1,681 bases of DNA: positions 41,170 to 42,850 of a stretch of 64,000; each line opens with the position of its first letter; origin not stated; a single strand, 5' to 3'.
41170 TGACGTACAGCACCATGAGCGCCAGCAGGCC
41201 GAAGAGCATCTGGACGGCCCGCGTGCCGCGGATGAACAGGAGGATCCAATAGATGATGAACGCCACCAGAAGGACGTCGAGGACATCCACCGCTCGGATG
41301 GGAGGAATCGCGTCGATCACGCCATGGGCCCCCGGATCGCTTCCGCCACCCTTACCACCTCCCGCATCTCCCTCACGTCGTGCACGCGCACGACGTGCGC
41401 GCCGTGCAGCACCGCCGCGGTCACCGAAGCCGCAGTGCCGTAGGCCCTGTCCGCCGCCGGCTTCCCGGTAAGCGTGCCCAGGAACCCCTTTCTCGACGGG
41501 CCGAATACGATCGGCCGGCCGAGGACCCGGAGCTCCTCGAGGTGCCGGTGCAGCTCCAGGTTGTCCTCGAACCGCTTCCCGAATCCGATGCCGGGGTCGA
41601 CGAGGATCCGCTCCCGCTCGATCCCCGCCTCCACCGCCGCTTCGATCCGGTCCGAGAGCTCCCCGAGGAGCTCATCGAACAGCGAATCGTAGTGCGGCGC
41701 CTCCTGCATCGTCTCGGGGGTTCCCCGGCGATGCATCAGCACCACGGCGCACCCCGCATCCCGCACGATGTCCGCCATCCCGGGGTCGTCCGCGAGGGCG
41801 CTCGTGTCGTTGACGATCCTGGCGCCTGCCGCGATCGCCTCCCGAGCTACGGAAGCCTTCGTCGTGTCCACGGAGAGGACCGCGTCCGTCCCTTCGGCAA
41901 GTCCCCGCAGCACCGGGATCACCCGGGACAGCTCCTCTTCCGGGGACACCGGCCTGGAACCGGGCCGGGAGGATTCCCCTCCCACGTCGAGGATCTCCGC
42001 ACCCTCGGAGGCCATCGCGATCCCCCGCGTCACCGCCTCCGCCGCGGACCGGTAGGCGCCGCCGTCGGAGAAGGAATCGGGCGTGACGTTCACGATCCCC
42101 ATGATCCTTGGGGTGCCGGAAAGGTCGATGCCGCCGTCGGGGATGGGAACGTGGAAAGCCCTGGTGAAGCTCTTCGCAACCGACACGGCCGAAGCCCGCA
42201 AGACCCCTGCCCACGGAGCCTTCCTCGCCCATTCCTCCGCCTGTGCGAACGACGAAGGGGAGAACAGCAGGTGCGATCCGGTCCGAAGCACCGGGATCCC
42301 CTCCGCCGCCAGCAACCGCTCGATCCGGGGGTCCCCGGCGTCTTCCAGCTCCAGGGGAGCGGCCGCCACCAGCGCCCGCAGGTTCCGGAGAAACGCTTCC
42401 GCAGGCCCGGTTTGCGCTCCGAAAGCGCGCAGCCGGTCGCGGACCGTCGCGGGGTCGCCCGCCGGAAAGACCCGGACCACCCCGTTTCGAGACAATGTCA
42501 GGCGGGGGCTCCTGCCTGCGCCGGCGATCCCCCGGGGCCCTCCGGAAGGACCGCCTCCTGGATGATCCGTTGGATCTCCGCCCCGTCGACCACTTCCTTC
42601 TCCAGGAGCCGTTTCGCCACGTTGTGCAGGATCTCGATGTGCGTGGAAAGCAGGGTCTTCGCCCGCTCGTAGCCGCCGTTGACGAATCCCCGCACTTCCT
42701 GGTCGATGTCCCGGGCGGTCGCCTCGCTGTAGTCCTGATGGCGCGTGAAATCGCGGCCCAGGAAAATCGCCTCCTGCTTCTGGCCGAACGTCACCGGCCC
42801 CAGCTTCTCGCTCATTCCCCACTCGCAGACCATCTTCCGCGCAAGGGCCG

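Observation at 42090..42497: FolP appears fused to an approximately 125-aa N-terminal extension of unknown function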

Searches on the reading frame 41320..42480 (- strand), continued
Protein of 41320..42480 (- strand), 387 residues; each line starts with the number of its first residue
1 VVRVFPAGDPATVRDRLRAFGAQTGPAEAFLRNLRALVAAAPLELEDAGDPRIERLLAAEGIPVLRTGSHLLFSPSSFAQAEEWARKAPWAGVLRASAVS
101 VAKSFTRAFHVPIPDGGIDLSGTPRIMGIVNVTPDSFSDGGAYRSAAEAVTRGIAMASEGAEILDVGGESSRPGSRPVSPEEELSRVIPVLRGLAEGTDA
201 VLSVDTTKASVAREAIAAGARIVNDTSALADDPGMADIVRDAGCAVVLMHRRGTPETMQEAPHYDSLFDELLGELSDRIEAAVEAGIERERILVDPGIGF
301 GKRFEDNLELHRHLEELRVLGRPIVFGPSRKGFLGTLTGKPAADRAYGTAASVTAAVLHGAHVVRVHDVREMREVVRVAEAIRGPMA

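Call 38: find_encoding_contigs(protein=P0002, flank=3000, max_places=1)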
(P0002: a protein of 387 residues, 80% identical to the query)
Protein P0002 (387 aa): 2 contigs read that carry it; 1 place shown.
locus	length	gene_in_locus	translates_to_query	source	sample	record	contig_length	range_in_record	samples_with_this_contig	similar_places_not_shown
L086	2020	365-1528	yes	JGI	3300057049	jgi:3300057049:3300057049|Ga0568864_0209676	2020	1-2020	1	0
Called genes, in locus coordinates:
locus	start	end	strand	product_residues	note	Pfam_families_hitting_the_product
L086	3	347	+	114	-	?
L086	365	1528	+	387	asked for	PF00809:Pterin_bind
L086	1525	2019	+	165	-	?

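Call 39: find_encoding_contigs(protein=P0003, flank=3000, max_places=1)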
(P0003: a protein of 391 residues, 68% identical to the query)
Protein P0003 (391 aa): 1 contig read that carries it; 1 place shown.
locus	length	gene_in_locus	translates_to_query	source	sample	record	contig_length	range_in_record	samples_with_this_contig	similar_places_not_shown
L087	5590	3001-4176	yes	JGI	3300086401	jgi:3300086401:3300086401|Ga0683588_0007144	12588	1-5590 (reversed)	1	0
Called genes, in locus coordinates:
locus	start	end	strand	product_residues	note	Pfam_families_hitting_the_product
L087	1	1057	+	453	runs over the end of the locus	PF01171:ATP_bind_3, PF11734:TilS_C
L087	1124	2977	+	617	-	PF06480:FtsH_ext, PF06068:TIP49 (weak), PF00004:AAA, PF17862:AAA_lid_3, PF01434:Peptidase_M41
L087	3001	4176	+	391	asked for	PF00809:Pterin_bind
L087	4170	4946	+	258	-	PF19293:CdaA_N (weak), PF02457:DAC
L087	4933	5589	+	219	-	?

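Call 40: find_encoding_contigs(protein=P0014, flank=3000, max_places=1)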
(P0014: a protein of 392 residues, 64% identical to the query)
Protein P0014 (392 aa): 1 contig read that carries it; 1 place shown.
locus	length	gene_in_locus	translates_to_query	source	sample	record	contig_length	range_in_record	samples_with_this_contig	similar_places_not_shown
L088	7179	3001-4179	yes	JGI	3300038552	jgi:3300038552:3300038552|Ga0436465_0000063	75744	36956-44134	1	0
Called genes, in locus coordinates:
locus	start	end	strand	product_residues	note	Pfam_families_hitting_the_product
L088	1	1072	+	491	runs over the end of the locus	PF01171:ATP_bind_3, PF11734:TilS_C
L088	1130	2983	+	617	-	PF06480:FtsH_ext, PF06068:TIP49 (weak), PF07728:AAA_5 (weak), PF00004:AAA, PF17862:AAA_lid_3, PF01434:Peptidase_M41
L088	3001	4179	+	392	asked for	PF00809:Pterin_bind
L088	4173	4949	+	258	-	PF19293:CdaA_N (weak), PF02457:DAC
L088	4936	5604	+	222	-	PF07949:YbbR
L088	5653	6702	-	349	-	PF00248:Aldo_ket_red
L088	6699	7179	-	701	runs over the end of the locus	PF02129:Peptidase_S15, PF08530:PepX_C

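Call 41: find_encoding_contigs(protein=P0071, flank=3000, max_places=1)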
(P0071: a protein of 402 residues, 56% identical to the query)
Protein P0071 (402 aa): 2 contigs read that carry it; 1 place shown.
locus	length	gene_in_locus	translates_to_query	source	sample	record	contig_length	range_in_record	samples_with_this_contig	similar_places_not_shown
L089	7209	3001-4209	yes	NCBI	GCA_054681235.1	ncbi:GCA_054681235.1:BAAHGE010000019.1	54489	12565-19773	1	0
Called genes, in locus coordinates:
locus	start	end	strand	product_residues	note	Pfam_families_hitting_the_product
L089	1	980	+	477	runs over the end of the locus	PF01171:ATP_bind_3, PF11734:TilS_C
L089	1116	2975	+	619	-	PF06480:FtsH_ext, PF06068:TIP49 (weak), PF07728:AAA_5 (weak), PF00004:AAA, PF17862:AAA_lid_3, PF01434:Peptidase_M41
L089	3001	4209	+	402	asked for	PF00809:Pterin_bind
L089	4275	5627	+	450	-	PF02878:PGM_PMM_I, PF02879:PGM_PMM_II, PF02880:PGM_PMM_III, PF00408:PGM_PMM_IV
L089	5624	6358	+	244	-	PF03740:PdxJ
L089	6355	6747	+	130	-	PF01648:ACPS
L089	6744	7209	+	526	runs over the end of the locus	PF03853:YjeF_N, PF01256:Carb_kinase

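Call 60: list_cluster_members(proteins=[P0001, P0017, P0021, P0079, P0082, P0046, P0107, P0023, P0126, P0091])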
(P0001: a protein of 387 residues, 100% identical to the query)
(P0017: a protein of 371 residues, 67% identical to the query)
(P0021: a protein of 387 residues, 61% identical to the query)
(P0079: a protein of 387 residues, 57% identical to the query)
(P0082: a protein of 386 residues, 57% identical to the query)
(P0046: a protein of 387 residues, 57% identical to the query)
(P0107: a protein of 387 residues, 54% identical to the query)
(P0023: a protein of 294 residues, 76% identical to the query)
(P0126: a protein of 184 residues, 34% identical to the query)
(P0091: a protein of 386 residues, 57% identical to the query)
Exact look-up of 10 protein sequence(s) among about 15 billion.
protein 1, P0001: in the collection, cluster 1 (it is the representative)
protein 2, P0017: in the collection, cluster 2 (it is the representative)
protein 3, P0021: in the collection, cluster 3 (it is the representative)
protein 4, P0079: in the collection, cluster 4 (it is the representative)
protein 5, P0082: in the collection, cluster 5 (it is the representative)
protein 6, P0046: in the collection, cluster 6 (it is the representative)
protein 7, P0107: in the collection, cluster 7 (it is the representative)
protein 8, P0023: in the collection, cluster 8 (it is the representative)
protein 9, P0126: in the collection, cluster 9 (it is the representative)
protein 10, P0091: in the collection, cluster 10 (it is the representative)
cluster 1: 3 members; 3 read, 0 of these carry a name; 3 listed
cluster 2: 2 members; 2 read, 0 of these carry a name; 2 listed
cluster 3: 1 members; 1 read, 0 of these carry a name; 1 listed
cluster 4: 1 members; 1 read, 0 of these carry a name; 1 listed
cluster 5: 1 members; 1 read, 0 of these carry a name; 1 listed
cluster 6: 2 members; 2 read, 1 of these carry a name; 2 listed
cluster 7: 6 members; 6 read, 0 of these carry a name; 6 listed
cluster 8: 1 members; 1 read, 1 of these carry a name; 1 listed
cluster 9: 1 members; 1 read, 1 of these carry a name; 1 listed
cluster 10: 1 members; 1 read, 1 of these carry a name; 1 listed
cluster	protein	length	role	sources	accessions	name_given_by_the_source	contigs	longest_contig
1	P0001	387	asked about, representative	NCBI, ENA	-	-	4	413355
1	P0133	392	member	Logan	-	-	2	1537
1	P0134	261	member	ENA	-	-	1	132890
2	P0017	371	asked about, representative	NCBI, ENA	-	-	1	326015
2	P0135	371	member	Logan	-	-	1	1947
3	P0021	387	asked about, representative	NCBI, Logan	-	-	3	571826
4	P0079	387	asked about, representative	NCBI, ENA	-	-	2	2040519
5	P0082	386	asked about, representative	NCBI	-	-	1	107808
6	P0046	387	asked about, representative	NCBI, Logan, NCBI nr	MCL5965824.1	MAG: dihydropteroate synthase [Deltaproteobacteria bacterium] | dihydropteroate synthase [Deltaproteobacteria bacterium]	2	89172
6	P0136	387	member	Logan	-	-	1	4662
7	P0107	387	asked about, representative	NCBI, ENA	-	-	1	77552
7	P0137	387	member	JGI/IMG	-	-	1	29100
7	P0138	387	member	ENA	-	-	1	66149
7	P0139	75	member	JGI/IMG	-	-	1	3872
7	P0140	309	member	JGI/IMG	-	-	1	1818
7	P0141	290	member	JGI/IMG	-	-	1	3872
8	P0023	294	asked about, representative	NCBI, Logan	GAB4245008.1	MAG: dihydropteroate synthase [Deltaproteobacteria bacterium]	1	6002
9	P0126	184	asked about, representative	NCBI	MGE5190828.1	MAG: dihydropteroate synthase, partial [Gemmatimonadota bacterium]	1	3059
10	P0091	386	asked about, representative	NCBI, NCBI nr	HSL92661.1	MAG TPA: dihydropteroate synthase [Candidatus Limnocylindrales bacterium] | dihydropteroate synthase [Candidatus Limnocylindrales bacterium]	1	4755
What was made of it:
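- One cluster contains a 75-aa and a 290-aa product on the same contig (P0139 and P0141, call 60), which looks like a split call.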

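Call 63: predict_structure(alignment_id=A3)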
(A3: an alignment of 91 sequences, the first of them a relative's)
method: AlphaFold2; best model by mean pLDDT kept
length: 387 residues; sequences in the alignment: 91
mean_pLDDT: 91.7   pTM: 0.91
mean pLDDT of the five models: 91.7, 91.0, 90.5, 90.4, 87.9
residues with pLDDT >= 90: 310; 70-90: 59; 50-70: 12; < 50: 6
segments of 3 or more residues with pLDDT < 50: 136-140
pLDDT, mean of each block of 10 residues (from residue 1): 92 92 94 95 91 93 95 95 93 95 94 96 95 59 82 98 90 74 95 98 96 98 93 96 97 79 89 96 98 94 92 95 93 89 89 96 96 96 72
secondary structure, 60 per line:
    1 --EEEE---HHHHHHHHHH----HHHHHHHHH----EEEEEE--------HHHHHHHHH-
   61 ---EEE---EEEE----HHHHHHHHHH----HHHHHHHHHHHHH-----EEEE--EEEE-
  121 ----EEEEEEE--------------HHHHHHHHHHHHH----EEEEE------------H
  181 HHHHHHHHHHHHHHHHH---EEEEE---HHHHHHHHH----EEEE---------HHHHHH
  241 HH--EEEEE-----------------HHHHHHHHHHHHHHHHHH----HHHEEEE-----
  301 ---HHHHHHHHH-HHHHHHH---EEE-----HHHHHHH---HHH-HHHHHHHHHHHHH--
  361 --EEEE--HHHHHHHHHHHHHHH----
elements in order: E3-6 H10-19 H24-32 E37-42 H51-59 E64-66 E70-73 H78-87 H92-104 E110-113 E116-119 E125-131 H146-158 E163-167 H180-197 E201-205 H209-217 E222-225 H235-242 E245-249 H267-284 E292-295 H304-312 H314-320 E324-326 H332-338 H346-358 E363-366 H369-383
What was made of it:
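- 42106..42156 (-): Canonical DHPS N-terminal beta-hairpin, residues 109-125 (equivalent to E. coli residues 1-17). Strands 110-113 and 116-119 (call 63).
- The linker helix and hairpin are contiguous in the model, and pTM is 0.91 (call 63).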

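Call 102: search_solved_structures(query=window:41320-42480:-, max_evalue=1e-20, show_alignments=1)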
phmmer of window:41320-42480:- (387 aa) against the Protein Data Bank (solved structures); distinct sequences matched with E-value up to 1e-20: 41.
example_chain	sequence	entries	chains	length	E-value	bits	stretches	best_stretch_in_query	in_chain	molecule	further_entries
5u0v_A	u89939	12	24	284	1.7e-69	237.8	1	118-382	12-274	Dihydropteroate synthase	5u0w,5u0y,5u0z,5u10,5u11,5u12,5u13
9p5i_A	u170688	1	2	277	1.7e-69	237.8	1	118-382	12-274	Dihydropteroate synthase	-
1aj0_A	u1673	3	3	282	1.8e-69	237.7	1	118-382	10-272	DIHYDROPTEROATE SYNTHASE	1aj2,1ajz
5umg_A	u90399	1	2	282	2e-69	237.5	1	118-382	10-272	Dihydropteroate synthase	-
3tyu_A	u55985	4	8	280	4e-68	233.3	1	118-384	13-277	7,8-dihydropteroate synthase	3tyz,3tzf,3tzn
5jq9_A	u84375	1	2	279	4.8e-68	233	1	118-384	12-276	Dihydropteroate synthase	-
7tq1_A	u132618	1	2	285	5.6e-68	232.8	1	118-382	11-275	Dihydropteroate synthase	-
6day_A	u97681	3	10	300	2.8e-65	223.9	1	122-383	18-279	Dihydropteroate synthase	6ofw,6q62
1tws_A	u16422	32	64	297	3.6e-64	220.3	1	119-384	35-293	DHPS, Dihydropteroate synthase | Dihydropteroate synthase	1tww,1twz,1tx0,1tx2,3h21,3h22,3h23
3v5o_A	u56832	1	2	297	1.7e-63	218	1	119-384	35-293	Dihydropteroate synthase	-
7l6p_A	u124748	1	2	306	1.3e-62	215.2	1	124-383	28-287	Dihydropteroate synthase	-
7mpy_A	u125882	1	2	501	1.6e-59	205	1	111-382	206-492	Folate synthesis bifunctional protein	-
5usw_A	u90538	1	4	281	8.3e-59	202.6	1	124-381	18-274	Dihydropteroate synthase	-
6omz_A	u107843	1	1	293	5.4e-57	196.7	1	121-379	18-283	Dihydropteroate synthase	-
6pz2_A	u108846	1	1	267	1.9e-56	194.9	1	123-382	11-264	Dihydropteroate synthase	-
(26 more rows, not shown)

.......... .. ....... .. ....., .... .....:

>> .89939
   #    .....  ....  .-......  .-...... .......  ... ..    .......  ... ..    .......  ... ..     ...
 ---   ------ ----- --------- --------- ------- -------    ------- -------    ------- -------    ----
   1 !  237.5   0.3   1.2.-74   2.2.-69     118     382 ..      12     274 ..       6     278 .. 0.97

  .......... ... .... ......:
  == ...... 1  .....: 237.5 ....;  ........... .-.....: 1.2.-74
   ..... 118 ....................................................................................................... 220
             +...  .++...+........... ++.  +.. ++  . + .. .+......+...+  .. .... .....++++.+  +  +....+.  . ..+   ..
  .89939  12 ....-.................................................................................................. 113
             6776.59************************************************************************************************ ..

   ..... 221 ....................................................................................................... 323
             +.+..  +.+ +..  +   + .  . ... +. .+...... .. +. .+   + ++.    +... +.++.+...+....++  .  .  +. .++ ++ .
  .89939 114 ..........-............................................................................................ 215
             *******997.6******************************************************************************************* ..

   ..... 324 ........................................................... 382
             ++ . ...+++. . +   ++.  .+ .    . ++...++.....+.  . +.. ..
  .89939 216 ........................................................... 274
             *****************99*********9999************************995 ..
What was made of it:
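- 42106..42156 (-): E. coli 1aj0 residue 10 aligns to residue 118 (call 102).
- On Dihydropteroate synthase (FolP/DHPS): The mapping to E. coli numbering comes from the 1aj0/5u0v alignment (call 102).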

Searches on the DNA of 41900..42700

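Call 61: search_rna_families(source=window, start=41900, end=42700, threshold=evalue, max_evalue=1)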
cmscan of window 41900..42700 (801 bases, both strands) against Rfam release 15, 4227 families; matches with E-value up to 1: 0.
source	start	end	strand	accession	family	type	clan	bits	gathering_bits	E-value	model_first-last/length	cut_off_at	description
